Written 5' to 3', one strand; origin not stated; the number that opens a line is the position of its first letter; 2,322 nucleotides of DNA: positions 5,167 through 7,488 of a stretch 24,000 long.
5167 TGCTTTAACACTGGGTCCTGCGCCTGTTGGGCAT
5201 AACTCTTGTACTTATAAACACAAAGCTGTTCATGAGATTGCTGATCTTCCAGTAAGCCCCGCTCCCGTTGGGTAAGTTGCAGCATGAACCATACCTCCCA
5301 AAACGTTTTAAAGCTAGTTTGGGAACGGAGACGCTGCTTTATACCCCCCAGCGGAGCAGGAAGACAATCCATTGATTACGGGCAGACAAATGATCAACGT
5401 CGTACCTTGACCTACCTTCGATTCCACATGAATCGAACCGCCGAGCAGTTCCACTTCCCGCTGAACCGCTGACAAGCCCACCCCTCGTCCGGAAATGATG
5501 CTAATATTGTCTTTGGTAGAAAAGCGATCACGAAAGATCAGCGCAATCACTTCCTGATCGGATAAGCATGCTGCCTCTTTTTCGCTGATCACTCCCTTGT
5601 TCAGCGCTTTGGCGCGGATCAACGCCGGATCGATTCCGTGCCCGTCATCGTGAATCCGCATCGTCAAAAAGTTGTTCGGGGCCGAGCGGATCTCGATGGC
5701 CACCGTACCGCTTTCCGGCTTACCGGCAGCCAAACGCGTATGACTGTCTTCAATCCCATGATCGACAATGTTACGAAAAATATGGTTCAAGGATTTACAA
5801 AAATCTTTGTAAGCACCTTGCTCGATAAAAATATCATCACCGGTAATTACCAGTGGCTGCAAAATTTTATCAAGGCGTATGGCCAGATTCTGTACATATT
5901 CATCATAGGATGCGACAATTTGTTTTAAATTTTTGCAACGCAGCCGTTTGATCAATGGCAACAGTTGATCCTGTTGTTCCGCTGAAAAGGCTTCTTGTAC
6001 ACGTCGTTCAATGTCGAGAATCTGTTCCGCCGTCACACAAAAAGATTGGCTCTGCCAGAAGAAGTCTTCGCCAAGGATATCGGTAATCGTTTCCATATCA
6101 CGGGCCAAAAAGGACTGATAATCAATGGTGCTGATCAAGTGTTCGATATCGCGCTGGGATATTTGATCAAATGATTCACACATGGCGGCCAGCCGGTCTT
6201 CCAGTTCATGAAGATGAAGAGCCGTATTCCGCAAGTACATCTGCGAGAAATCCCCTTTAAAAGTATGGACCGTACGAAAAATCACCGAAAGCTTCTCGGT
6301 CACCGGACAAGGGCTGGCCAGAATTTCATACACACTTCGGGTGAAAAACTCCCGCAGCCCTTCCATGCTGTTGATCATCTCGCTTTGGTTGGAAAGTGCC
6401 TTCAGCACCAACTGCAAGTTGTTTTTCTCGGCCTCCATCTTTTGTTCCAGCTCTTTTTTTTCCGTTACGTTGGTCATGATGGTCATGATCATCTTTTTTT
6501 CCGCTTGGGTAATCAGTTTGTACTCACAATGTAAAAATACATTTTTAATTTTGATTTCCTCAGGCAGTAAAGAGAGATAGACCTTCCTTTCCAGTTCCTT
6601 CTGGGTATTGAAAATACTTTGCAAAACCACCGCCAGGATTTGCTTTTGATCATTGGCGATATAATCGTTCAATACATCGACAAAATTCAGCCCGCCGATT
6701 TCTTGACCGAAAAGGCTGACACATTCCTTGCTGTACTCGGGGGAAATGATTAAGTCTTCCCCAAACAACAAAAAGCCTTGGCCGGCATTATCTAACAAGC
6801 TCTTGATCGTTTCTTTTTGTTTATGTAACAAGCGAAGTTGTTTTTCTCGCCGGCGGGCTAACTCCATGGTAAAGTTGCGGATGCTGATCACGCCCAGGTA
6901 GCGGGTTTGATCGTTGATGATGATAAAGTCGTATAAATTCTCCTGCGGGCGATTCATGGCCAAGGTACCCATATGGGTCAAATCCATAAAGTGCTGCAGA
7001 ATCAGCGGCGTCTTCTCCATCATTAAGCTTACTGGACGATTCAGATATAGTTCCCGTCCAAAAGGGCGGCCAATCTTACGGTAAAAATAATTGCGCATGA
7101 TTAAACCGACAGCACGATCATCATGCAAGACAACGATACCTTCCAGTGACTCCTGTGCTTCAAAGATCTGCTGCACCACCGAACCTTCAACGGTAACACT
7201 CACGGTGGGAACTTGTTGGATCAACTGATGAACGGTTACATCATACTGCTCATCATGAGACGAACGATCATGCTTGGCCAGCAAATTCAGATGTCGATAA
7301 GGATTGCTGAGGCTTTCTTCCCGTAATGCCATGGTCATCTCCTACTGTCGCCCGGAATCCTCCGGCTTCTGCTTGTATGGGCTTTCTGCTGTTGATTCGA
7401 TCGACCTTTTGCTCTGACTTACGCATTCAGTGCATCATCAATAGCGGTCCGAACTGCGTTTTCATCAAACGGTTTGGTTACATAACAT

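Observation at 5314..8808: Self-contained, receptor-less CheX-CheY-CheA-like operon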

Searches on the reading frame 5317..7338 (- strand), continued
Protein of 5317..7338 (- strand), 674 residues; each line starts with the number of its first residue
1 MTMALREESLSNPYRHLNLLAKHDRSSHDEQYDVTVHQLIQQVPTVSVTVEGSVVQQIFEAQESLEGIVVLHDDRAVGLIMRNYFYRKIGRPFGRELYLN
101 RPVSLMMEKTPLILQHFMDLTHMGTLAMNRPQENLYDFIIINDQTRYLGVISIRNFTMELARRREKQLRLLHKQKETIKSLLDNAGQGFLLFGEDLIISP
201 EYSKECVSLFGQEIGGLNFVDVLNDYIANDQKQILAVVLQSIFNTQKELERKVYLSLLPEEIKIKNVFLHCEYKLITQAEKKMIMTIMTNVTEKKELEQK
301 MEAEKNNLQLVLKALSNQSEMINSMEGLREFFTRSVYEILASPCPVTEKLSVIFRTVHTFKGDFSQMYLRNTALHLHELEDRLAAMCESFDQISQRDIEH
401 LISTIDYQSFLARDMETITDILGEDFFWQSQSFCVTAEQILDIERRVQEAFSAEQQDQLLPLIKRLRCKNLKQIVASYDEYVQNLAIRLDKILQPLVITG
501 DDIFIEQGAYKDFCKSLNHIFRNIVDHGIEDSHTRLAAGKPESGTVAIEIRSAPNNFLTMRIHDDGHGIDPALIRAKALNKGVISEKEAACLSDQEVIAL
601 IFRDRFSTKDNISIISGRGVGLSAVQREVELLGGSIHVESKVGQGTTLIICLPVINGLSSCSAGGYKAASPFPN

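Call 72: search_protein_families(library=pfam, proteins=[L005:10019-11980:+, L016:10448-12331:+, L022:10099-11832:+, L018:10307-12637:+, L028:10062-11585:+, L021:9979-11232:+, L040:10023-11246:+, L008:10044-11450:+, L025:10996-12795:+, L019:10435-11538:+], max_evalue=0.00001)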
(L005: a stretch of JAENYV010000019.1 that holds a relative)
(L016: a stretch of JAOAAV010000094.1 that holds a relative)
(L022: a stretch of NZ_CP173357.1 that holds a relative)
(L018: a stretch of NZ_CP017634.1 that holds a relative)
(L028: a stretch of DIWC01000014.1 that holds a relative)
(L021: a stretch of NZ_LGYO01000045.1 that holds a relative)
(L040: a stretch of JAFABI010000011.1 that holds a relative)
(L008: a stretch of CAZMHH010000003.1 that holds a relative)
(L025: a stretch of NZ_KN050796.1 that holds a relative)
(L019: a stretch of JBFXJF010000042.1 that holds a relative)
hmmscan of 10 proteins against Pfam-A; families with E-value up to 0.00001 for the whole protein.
L005:10019-11980:+ (654 aa): 3 families
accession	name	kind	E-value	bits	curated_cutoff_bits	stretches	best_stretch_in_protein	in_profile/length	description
PF00015.26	MCPsignal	-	2.1e-37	129.1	34.6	1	449-626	8-171/172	Methyl-accepting chemotaxis protein (MCP) signalling domain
PF02743.24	dCache_1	-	6.6e-15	55.7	45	1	36-233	1-184/240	Cache domain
PF00672.30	HAMP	-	1.1e-14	54.9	25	1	335-387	3-53/53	HAMP domain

L016:10448-12331:+ (628 aa): 3 families
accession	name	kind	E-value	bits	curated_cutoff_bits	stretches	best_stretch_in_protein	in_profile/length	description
PF00563.25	EAL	-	8.5e-50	169.8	31.3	1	52-285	3-236/236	EAL domain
PF00990.26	GGDEF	-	8.4e-16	58.6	23.8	1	458-541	6-93/161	Diguanylate cyclase, GGDEF domain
PF00571.33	CBS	-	4.5e-09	37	24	0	390-443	4-54/57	CBS domain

L022:10099-11832:+ (578 aa): 1 family
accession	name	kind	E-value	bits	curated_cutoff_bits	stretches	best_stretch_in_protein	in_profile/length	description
PF00990.26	GGDEF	-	1.8e-24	86.8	23.8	1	404-550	1-156/161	Diguanylate cyclase, GGDEF domain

L018:10307-12637:+ (777 aa): 8 families
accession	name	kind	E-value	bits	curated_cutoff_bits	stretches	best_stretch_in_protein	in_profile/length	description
PF08447.18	PAS_3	-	8.2e-34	116.2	25.6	1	274-361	2-88/89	PAS fold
PF13426.13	PAS_9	-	4.3e-29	101.2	27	1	390-492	1-103/103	PAS domain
PF08448.16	PAS_4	-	7e-26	91.1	23.1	2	18-117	2-109/110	PAS fold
PF00989.32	PAS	-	5.3e-23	81.6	22.6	2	17-76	7-66/113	PAS fold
PF13556.12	HTH_30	-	1.7e-11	44.2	27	1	711-767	1-58/59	PucR C-terminal helix-turn-helix domain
PF13188.13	PAS_8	-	7.5e-08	32.4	21.8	0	136-177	9-49/65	PAS domain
PF17853.6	GGDEF_2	-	1.2e-07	32.5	24.5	1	531-656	12-115/116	GGDEF-like domain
PF14598.12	PAS_11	-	9.9e-07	29.1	25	0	276-350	17-88/109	PAS domain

L028:10062-11585:+ (508 aa): 2 families
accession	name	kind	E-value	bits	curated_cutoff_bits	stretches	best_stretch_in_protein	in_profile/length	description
PF02541.22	Ppx-GppA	-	1.9e-50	172.3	27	1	28-311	2-284/285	Ppx/GppA phosphatase family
PF21447.3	Ppx-GppA_III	-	6.8e-20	72.1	27.3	1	323-477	5-158/177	Ppx/GppA phosphatase, domain III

L021:9979-11232:+ (418 aa): 3 families
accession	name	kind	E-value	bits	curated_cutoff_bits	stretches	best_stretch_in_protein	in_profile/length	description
PF11700.14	ATG22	-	1.3e-55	189.5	24.1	1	36-410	66-478/482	Vacuole effluxer Atg22 like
PF07690.21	MFS_1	-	4.9e-27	95.2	33.4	2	246-404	16-172/347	Major Facilitator Superfamily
PF12832.13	MFS_1_like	-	8.9e-10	38.6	25.2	1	53-361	43-345/373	MFS_1 like family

L040:10023-11246:+ (408 aa): 1 family
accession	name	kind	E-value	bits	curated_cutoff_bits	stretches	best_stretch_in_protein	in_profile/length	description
PF00480.26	ROK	-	1.3e-46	159.9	22.9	1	131-398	38-288/294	ROK family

L008:10044-11450:+ (469 aa): 1 family
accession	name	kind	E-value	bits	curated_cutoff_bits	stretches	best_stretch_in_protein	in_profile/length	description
PF00015.26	MCPsignal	-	2.5e-41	141.8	34.6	1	265-420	3-172/172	Methyl-accepting chemotaxis protein (MCP) signalling domain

L025:10996-12795:+ (600 aa): 5 families
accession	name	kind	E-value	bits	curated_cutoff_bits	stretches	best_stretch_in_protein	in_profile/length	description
PF00009.33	GTP_EFTU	-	4.3e-53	180.2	26.5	1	7-185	2-187/188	Elongation factor Tu GTP binding domain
PF06421.17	LepA_C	-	2.1e-50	169.8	29.7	1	492-598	1-107/107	GTP-binding protein LepA C-terminus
PF00679.30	EFG_C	-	7.7e-21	74.4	27.9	1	403-488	2-86/89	Elongation factor G C-terminus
PF03144.31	GTP_EFTU_D2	-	1.4e-12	48.3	30.3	1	209-279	1-73/73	Elongation factor Tu domain 2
PF14492.12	EFG_III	-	1.2e-06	28.9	27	1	295-369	2-73/75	Elongation Factor G, domain III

L019:10435-11538:+ (368 aa): 1 family
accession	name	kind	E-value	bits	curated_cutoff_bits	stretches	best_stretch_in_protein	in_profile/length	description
PF00015.26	MCPsignal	-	6e-28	98.3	34.6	1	189-341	16-168/172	Methyl-accepting chemotaxis protein (MCP) signalling domain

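Call 83: predict_structure(alignment_id=A1)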
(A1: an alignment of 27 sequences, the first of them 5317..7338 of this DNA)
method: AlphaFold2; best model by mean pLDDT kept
length: 674 residues; sequences in the alignment: 27
mean_pLDDT: 82.5   pTM: 0.50
mean pLDDT of the five models: 82.5, 82.5, 80.7, 80.4, 80.4
residues with pLDDT >= 90: 304; 70-90: 277; 50-70: 37; < 50: 56
segments of 3 or more residues with pLDDT < 50: 1-32, 173-179, 659-674
pLDDT, mean of each block of 10 residues (from residue 1): 33 36 33 67 94 95 93 93 92 89 92 87 82 87 91 78 64 50 71 92 88 91 85 87 89 89 89 88 91 87 79 78 91 93 88 90 88 93 85 87 91 92 76 63 80 74 77 91 90 95 86 90 91 91 96 91 95 91 87 91 82 67 91 93 94 72 34 33
secondary structure, 60 per line:
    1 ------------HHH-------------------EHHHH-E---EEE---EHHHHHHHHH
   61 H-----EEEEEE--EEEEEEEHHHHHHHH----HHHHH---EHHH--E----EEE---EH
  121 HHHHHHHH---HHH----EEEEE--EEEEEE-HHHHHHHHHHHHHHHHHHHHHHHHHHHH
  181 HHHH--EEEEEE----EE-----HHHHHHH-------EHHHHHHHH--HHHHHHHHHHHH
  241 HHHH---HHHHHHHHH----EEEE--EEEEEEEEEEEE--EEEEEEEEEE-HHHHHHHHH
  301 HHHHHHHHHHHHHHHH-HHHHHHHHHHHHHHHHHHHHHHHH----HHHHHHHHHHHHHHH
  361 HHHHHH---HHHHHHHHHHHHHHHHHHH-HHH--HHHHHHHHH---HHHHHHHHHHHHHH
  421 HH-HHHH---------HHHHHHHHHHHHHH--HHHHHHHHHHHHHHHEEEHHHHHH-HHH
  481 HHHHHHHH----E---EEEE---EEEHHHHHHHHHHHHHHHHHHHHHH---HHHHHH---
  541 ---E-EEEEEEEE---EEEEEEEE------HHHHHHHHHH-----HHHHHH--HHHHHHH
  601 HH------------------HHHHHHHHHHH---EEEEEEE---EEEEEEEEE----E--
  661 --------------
elements in order: H36-39 E45-47 H52-61 E67-72 E75-81 H82-89 H94-98 E113-115 H120-128 E139-143 E146-151 H153-184 E187-192 H204-210 H219-226 H229-244 H248-256 E261-264 E267-278 E281-290 H292-316 H318-341 H346-366 H370-388 H395-403 H407-422 H424-427 H437-450 H453-467 E468-470 H471-476 H478-488 E497-500 E504-506 H507-528 H532-537 E546-553 E557-564 H571-580 H586-591 H594-602 H621-631 E635-641 E645-653

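Call 85: fold_search(model_id=the predicted structure, library=pdb)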
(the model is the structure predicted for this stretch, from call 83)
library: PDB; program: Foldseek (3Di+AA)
matches with E <= 10: 931; with E <= 0.001: 399
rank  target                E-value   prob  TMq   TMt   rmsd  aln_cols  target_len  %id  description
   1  4xiv_B                3.9e-17  1.00  0.27  0.67   7.6       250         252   31  Kinase and Dimerization (P3P4) of the Thermotoga maritima CheA kinase (released 2015-11-04)
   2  3ja6_C                4.6e-17  1.00  0.27  0.47   6.7       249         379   31  Cryo-electron Tomography and All-atom Molecular Dynamics Simulations Reveal a Novel Kinase Conformational Switch in Ba (released 2015-12-09)
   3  4xiv_A                4.6e-17  1.00  0.27  0.66   8.3       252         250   31  Kinase and Dimerization (P3P4) of the Thermotoga maritima CheA kinase (released 2015-11-04)
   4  1i58_A                3.6e-16  1.00  0.26  0.84   3.2       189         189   37  STRUCTURE OF THE HISTIDINE KINASE CHEA ATP-BINDING DOMAIN IN COMPLEX WITH ATP ANALOG ADPCP AND MAGNESIUM (released 2001-08-26)
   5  1i5d                  1.1e-15  1.00  0.25  0.83   3.1       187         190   38  STRUCTURE OF CHEA DOMAIN P4 IN COMPLEX WITH TNP-ATP (released 2001-08-26)
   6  1i59_A                1.3e-15  1.00  0.25  0.89   2.4       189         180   35  STRUCTURE OF THE HISTIDINE KINASE CHEA ATP-BINDING DOMAIN IN COMPLEX WITH ADPNP AND MAGENSIUM (released 2001-08-26)
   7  6mi6_B                1.3e-15  1.00  0.26  0.85   3.0       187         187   37  STRUCTURE OF CHEA DOMAIN P4 IN COMPLEX WITH AN ADP ANALOG (released 2018-12-05)
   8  1i5b_A                2.3e-15  1.00  0.25  0.86   3.5       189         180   33  STRUCTURE OF CHEA DOMAIN P4 IN COMPLEX WITH ADPNP AND MANGANESE (released 2001-08-26)
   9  1i59_B                2.3e-15  1.00  0.25  0.85   3.8       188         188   37  STRUCTURE OF THE HISTIDINE KINASE CHEA ATP-BINDING DOMAIN IN COMPLEX WITH ADPNP AND MAGENSIUM (released 2001-08-26)
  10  1b3q_B                2.9e-15  1.00  0.27  0.46   7.0       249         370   31  CRYSTAL STRUCTURE OF CHEA-289, A SIGNAL TRANSDUCING HISTIDINE KINASE (released 1999-12-15)
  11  1i5c_A                3.5e-15  1.00  0.25  0.88   2.5       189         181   35  STRUCTURE OF CHEA DOMAIN P4 IN COMPLEX WITH ADP (released 2001-08-26)
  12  1i58_B                4.6e-15  1.00  0.25  0.90   2.6       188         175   33  STRUCTURE OF THE HISTIDINE KINASE CHEA ATP-BINDING DOMAIN IN COMPLEX WITH ATP ANALOG ADPCP AND MAGNESIUM (released 2001-08-26)
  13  6mi6_A                4.8e-15  1.00  0.25  0.86   2.9       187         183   36  STRUCTURE OF CHEA DOMAIN P4 IN COMPLEX WITH AN ADP ANALOG (released 2018-12-05)
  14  8oz9_A                5.0e-15  1.00  0.24  0.89   2.5       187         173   33  Structure of the Histidine Kinase CheA ATP-Binding domain in complex with compound QUI-SV-383 (released 2024-05-15)
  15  8c5v_A                5.0e-15  1.00  0.27  0.45   6.6       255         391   29  Chemotaxis core signalling unit from E protein lysed E. coli cells (released 2023-09-13)
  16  1i5a_A                5.3e-15  1.00  0.25  0.88   2.4       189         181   35  STRUCTURE OF CHEA DOMAIN P4 IN COMPLEX WITH ADPCP AND MANGANESE (released 2001-08-26)
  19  6mi6_C                6.2e-15  1.00  0.25  0.83   3.3       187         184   36  STRUCTURE OF CHEA DOMAIN P4 IN COMPLEX WITH AN ADP ANALOG (released 2018-12-05)
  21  1i5b_B                8.5e-15  1.00  0.25  0.89   2.4       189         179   35  STRUCTURE OF CHEA DOMAIN P4 IN COMPLEX WITH ADPNP AND MANGANESE (released 2001-08-26)
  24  2ch4_A                1.4e-14  1.00  0.26  0.52   3.2       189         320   37  Complex between Bacterial Chemotaxis histidine kinase CheA domains P4 and P5 and receptor-adaptor protein CheW (released 2006-04-18)
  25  1i5c_B                1.6e-14  1.00  0.24  0.86   3.6       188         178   34  STRUCTURE OF CHEA DOMAIN P4 IN COMPLEX WITH ADP (released 2001-08-26)
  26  1i5a_B                1.9e-14  1.00  0.25  0.89   2.1       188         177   34  STRUCTURE OF CHEA DOMAIN P4 IN COMPLEX WITH ADPCP AND MANGANESE (released 2001-08-26)
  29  6mi6_D                6.0e-14  1.00  0.24  0.85   2.8       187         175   35  STRUCTURE OF CHEA DOMAIN P4 IN COMPLEX WITH AN ADP ANALOG (released 2018-12-05)
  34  2ch4_B                2.4e-12  1.00  0.24  0.51   2.5       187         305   32  Complex between Bacterial Chemotaxis histidine kinase CheA domains P4 and P5 and receptor-adaptor protein CheW (released 2006-04-18)
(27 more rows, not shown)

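Call 89: list_cluster_members(proteins=[P0001, P0121, window:7422-7781:-])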
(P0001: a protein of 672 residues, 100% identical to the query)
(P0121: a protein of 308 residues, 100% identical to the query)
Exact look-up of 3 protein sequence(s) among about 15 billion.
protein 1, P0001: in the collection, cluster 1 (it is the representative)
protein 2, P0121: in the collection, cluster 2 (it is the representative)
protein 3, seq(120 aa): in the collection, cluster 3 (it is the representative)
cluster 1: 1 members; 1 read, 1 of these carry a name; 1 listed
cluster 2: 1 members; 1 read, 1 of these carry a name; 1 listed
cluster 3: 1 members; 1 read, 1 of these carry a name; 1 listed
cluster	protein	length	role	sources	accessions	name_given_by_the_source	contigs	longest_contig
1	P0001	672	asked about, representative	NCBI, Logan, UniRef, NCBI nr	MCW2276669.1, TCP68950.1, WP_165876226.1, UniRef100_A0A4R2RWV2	ATP-binding protein [Heliophilum fasciatum] | histidine kinase n=1 Tax=Heliophilum fasciatum TaxID=35700 RepID=A0A4R2RWV2_9FIRM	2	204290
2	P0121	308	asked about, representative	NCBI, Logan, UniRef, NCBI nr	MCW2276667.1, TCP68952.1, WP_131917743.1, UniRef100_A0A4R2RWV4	hypothetical protein [Heliophilum fasciatum] | Chemotaxis phosphatase CheX-like protein n=1 Tax=Heliophilum fasciatum TaxID=35700 ...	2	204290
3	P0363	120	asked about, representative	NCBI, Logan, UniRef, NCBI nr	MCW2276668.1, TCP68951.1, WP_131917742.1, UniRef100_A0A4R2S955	response regulator [Heliophilum fasciatum] | Stage 0 sporulation protein A homolog n=1 Tax=Heliophilum fasciatum TaxID=35700 ...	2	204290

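Call 98: find_encoding_contigs(protein=P0003, flank=6000, max_places=2)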
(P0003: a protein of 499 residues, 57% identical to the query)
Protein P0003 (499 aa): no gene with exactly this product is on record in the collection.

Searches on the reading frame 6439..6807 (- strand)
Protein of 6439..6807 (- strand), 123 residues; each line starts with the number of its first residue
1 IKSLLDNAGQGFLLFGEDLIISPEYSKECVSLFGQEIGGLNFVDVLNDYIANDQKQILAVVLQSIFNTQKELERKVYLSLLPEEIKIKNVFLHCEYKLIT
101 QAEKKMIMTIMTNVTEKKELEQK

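Call 94: search_protein_families(library=pfam, proteins=[window:6439-6807:-], max_evalue=10)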
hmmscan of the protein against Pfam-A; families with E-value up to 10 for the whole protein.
seq(123 aa): 0 families
